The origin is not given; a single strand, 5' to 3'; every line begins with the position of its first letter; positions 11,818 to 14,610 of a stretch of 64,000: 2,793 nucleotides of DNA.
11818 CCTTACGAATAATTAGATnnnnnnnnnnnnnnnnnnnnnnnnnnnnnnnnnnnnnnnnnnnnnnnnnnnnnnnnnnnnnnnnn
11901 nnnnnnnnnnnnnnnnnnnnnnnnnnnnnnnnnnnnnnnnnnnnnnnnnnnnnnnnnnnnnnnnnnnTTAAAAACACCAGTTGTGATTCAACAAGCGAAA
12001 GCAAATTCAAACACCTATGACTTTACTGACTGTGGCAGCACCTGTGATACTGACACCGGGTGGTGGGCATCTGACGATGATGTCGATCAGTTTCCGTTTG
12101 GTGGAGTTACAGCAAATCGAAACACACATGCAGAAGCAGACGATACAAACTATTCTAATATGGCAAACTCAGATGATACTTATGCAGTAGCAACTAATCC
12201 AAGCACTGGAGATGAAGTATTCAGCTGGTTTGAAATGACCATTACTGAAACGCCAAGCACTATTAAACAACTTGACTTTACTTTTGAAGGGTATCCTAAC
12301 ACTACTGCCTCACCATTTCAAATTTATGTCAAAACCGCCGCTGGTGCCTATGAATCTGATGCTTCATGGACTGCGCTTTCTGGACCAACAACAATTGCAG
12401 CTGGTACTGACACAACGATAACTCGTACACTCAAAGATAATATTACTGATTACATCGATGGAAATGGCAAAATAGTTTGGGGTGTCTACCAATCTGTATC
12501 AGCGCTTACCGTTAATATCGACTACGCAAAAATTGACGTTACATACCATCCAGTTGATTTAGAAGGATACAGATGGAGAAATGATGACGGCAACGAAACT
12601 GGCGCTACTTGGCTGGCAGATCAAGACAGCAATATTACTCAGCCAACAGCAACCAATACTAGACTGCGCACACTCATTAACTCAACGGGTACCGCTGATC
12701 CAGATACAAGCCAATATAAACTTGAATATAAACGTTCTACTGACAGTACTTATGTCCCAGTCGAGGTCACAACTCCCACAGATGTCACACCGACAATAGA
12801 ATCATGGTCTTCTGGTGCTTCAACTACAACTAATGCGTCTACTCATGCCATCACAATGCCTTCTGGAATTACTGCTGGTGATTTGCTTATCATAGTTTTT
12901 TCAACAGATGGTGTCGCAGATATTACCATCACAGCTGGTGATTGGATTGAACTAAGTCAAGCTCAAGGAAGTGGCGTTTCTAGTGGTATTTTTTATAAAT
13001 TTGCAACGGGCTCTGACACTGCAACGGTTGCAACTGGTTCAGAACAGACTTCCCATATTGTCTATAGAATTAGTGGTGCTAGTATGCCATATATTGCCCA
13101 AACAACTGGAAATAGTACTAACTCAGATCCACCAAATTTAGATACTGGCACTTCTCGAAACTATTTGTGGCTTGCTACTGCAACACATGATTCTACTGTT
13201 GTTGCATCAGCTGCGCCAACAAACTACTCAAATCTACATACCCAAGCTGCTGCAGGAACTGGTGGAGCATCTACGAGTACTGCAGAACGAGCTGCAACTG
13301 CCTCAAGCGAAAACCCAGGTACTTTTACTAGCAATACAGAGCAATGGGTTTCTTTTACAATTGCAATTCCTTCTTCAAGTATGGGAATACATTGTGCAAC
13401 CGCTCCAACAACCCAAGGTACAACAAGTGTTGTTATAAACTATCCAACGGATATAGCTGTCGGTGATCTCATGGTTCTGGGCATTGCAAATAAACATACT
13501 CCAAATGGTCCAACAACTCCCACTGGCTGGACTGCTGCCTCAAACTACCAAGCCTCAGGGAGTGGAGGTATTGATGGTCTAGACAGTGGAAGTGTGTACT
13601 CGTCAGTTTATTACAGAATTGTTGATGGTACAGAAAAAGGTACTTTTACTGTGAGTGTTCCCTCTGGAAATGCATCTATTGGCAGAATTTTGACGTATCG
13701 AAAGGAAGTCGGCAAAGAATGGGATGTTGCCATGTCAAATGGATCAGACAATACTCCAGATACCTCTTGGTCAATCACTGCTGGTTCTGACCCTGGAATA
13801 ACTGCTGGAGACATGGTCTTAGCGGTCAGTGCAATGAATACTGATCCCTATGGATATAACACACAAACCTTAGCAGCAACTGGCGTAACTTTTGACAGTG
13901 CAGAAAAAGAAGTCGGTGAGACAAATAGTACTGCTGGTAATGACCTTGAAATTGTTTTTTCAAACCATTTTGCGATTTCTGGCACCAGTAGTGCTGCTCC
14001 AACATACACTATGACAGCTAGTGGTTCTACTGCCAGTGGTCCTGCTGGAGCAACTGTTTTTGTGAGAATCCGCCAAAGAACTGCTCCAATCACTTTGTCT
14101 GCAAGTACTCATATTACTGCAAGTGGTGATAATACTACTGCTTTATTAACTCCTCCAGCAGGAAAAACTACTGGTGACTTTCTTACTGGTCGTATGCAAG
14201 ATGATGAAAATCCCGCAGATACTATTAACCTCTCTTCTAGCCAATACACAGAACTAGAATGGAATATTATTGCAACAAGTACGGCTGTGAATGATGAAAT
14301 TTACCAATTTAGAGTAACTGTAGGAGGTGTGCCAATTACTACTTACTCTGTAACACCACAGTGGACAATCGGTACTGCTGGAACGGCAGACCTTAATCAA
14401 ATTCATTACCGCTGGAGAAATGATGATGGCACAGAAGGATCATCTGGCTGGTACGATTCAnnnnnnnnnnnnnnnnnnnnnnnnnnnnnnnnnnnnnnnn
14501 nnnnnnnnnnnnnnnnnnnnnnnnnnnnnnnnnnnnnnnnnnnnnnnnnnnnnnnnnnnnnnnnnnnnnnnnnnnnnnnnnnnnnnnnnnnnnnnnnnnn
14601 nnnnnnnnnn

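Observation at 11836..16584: Giant 1582-aa surface protein combining repeated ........-initiated Ig-like modules with DUF2341 and LamG jelly-roll domains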

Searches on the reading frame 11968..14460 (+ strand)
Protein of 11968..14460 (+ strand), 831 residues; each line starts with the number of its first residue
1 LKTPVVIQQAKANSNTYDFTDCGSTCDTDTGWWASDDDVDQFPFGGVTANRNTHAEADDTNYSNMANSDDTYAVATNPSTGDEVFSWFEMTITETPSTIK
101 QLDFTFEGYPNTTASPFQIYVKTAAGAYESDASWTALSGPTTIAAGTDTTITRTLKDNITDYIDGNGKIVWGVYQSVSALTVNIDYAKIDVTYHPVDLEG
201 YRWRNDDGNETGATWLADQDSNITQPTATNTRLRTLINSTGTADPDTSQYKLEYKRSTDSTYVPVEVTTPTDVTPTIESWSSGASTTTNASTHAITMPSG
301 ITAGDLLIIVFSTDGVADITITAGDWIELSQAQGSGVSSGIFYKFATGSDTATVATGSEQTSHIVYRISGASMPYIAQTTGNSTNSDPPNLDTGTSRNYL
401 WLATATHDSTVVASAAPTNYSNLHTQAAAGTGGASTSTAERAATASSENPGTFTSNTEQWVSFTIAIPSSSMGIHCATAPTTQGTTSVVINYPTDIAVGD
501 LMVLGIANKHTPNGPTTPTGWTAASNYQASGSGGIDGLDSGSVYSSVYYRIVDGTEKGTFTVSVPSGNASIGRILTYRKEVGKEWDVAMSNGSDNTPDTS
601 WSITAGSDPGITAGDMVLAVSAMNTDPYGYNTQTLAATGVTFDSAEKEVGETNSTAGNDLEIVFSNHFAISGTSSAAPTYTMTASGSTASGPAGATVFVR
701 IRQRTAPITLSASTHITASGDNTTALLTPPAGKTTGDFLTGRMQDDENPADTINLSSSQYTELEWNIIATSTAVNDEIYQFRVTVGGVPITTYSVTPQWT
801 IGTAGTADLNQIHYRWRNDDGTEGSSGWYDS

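Call 41: predict_structure(alignment_id=A2)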
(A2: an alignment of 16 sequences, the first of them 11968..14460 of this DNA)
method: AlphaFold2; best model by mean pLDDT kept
length: 831 residues; sequences in the alignment: 16
mean_pLDDT: 77.6   pTM: 0.69
mean pLDDT of the five models: 77.6, 73.9, 70.5, 70.2, 63.9
residues with pLDDT >= 90: 147; 70-90: 472; 50-70: 175; < 50: 37
segments of 3 or more residues with pLDDT < 50: 1-11, 806-818, 823-831
pLDDT, mean of each block of 10 residues (from residue 1): 27 77 77 83 58 79 86 78 86 80 90 87 80 77 87 81 86 84 90 78 80 79 88 82 62 87 80 80 78 86 89 78 82 74 86 77 88 82 62 78 68 58 65 56 66 57 82 83 73 82 89 75 91 64 89 77 76 90 91 82 91 93 73 89 82 74 89 93 71 85 91 73 70 62 72 64 87 89 81 79 58 46 48 36
secondary structure, 60 per line:
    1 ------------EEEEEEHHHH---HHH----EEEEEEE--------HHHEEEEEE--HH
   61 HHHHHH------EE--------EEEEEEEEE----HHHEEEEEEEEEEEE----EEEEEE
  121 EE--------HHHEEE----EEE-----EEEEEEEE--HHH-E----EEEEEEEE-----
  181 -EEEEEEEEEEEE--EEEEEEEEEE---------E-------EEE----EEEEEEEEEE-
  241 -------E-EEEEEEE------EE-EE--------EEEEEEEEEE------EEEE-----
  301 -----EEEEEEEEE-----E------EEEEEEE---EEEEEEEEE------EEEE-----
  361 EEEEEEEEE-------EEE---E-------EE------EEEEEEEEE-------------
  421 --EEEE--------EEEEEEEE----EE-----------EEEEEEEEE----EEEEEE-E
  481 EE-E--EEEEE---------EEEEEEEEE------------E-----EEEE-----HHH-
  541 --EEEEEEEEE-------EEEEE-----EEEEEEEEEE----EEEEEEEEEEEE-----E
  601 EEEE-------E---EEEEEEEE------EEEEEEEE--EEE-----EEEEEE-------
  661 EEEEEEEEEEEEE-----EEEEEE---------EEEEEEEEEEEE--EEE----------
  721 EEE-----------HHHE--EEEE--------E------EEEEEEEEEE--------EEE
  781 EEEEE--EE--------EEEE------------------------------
elements in order (helices of 4 or more, strands of 3 or more residues): E13-18 H19-22 E33-39 E51-56 H59-66 E83-91 E99-110 E115-122 E134-136 E141-143 E149-156 E168-175 E182-193 E196-205 E223-225 E230-239 E250-256 E276-285 E292-295 E306-314 E327-333 E337-345 E352-355 E361-369 E377-379 E399-407 E423-426 E435-442 E460-468 E473-478 E480-482 E487-491 E501-509 E528-531 E543-551 E559-563 E569-578 E583-594 E600-604 E616-623 E630-637 E640-642 E648-653 E661-673 E679-684 E694-705 E708-710 E721-723 E741-744 E760-769 E778-785 E798-801
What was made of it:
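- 11998..12561 (+): aa 55-242: N-terminal all-beta domain ('Nt'). It has two invariant Cys and many invariant acidic residues and is the best-conserved part of the protein. Model pLDDT is ~77-90 (call 41).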

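Call 45: fold_search(model_id=the predicted structure, library=pdb)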
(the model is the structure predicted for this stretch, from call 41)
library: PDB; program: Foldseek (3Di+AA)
matches with E <= 10: 1143; with E <= 0.001: 6
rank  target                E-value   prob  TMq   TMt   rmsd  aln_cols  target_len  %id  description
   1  8beg_B                3.7e-06  0.51  0.09  0.10  43.1       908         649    8  Structure of Ig-like domains from PrgB (released 2022-11-30)
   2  8beg_A                5.8e-06  0.51  0.09  0.11  44.2       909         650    7  Structure of Ig-like domains from PrgB (released 2022-11-30)
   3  6a48                  4.5e-05  0.82  0.14  0.17  28.5       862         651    9  Crystal structure of reelin N-terminal region (released 2019-06-19)
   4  7q1y_A                1.2e-04  0.16  0.08  0.06  34.2       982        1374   10  X-ray structure of human A2ML1 (released 2022-04-20)
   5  7q62_B                5.3e-04  0.14  0.08  0.08  31.7       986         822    8  Structure of TEV cleaved A2ML1 dimer (A2ML1-TT dimer) (released 2022-04-20)
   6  9eui_D                6.1e-04  1.00  0.16  0.33   5.4       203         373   10  Cryo-EM structure of Staphylococcus aureus bacteriophage phi812 baseplate in the post-contraction state - complete (released 2025-04-09)
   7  7q62_A                1.2e-03  0.12  0.08  0.06  31.0       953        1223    9  Structure of TEV cleaved A2ML1 dimer (A2ML1-TT dimer) (released 2022-04-20)
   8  5a59_A                1.7e-03  0.51  0.10  0.08  22.5       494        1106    7  The structure of GH101 E796Q mutant from Streptococcus pneumoniae TIGR4 in complex with T-antigen (released 2015-09-02)
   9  5a55                  2.1e-03  0.51  0.10  0.08  21.9       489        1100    8  The native structure of GH101 from Streptococcus pneumoniae TIGR4 (released 2015-09-02)
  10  5a58_A                2.6e-03  0.44  0.10  0.08  21.8       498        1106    7  The structure of GH101 D764N mutant from Streptococcus pneumoniae TIGR4 in complex with serinyl T-antigen (released 2015-09-02)
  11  3pvm_B                3.1e-03  0.11  0.10  0.07  40.6      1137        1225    8  Structure of Complement C5 in Complex with CVF (released 2011-01-19)
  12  5a57                  4.5e-03  0.41  0.11  0.08  22.9       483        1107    7  The structure of GH101 from Streptococcus pneumoniae TIGR4 in complex with PUGT (released 2015-09-02)
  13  5a56_A                4.5e-03  0.38  0.10  0.08  22.2       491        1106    8  The structure of GH101 from Streptococcus pneumoniae TIGR4 in complex with 1-O-methyl-T-antigen (released 2015-09-02)
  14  7vbo                  4.7e-03  1.00  0.13  0.52   6.8       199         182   12  Alginate binding domain CBM (released 2022-09-07)
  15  3ecq_A                6.0e-03  0.35  0.10  0.07  22.7       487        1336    7  Endo-alpha-N-acetylgalactosaminidase from Streptococcus pneumoniae: SeMet structure (released 2008-09-09)
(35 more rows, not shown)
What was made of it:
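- PDB Foldseek also hit a phage phi812 baseplate chain (call 45). The N-terminal half shows weak fold similarity to carbohydrate-binding modules: alginate- and chondroitin-binding CBMs, CBM22 and CBM4 (call 45).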

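Call 62: fold_search(model_id=the predicted structure, library=viral)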
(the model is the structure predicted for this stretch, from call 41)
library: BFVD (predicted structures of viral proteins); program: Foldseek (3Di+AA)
matches with E <= 10: 1323; with E <= 0.001: 63
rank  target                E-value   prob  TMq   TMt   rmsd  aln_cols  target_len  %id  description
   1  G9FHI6                1.7e-12  1.00  0.21  0.14  27.7       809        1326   13  (no name in the UniProt tables at hand)
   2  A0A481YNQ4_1          1.1e-09  1.00  0.18  0.13  30.1      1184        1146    6  Collagen triple helix repeat protein [Pithovirus LCDPAC02]
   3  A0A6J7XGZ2            4.0e-09  1.00  0.23  0.27  18.5       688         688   11  Uncharacterized protein [uncultured Caudovirales phage]
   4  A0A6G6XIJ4            4.6e-08  1.00  0.21  0.20  19.8       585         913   15  (no name in the UniProt tables at hand)
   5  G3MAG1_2              8.2e-08  1.00  0.18  0.15  27.9       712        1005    9  Gp420 [Bacillus phage G]
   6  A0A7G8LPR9            9.5e-08  1.00  0.31  0.44   7.7       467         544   14  Minor tail protein [Mycobacterium phage MrMiyagi]
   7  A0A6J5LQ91            1.0e-07  1.00  0.21  0.36  15.9       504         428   18  Uncharacterized protein [uncultured Caudovirales phage]
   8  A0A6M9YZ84            5.7e-07  0.99  0.16  0.11  35.2      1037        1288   11  (no name in the UniProt tables at hand)
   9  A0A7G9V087            7.3e-07  1.00  0.31  0.40   7.8       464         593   13  Minor tail protein [Mycobacterium phage Rope]
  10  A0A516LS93            1.1e-06  0.90  0.10  0.08  27.0       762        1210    8  (no name in the UniProt tables at hand)
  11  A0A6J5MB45            1.2e-06  0.94  0.14  0.15  27.7       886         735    7  Uncharacterized protein [uncultured Caudovirales phage]
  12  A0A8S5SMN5            2.5e-06  1.00  0.14  0.16  25.5       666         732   11  Glycerophosphoryl diester phosphodiesterase [Siphoviridae sp. ctq8D8]
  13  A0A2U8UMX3            4.2e-06  1.00  0.23  0.62   4.5       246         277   14  Uncharacterized protein [Mycobacterium phage Byougenkin]
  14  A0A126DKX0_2          4.2e-06  0.89  0.11  0.09  71.0      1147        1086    7  (no name in the UniProt tables at hand)
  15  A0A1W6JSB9            1.1e-05  1.00  0.16  0.59   5.3       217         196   16  Uncharacterized protein [Bacillus phage Harambe]
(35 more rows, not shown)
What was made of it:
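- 12796..13371 (+): aa 321-512: inserted domain I1 (phage tail-module-like domain). Viral-library fold hits in call 62.
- The viral structure library gives minor tail proteins over ~465 aligned columns and single-domain hits at target-normalised TM 0.59-0.70 (call 62).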

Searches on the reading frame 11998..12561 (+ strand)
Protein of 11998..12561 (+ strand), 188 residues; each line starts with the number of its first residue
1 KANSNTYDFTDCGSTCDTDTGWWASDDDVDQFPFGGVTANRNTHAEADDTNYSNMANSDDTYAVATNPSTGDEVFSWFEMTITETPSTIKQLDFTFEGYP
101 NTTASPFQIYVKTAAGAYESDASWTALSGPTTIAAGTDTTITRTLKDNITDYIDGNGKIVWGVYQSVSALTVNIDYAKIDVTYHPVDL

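Call 77: search_solved_structures(query=A5, max_evalue=10, show_alignments=2)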
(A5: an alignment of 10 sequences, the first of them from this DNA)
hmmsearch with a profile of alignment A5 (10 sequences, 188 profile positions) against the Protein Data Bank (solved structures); distinct sequences matched with E-value up to 10: 1.
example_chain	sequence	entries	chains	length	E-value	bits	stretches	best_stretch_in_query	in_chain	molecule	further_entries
9ay5_Y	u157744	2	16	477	0.69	12.8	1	122-162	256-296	BplA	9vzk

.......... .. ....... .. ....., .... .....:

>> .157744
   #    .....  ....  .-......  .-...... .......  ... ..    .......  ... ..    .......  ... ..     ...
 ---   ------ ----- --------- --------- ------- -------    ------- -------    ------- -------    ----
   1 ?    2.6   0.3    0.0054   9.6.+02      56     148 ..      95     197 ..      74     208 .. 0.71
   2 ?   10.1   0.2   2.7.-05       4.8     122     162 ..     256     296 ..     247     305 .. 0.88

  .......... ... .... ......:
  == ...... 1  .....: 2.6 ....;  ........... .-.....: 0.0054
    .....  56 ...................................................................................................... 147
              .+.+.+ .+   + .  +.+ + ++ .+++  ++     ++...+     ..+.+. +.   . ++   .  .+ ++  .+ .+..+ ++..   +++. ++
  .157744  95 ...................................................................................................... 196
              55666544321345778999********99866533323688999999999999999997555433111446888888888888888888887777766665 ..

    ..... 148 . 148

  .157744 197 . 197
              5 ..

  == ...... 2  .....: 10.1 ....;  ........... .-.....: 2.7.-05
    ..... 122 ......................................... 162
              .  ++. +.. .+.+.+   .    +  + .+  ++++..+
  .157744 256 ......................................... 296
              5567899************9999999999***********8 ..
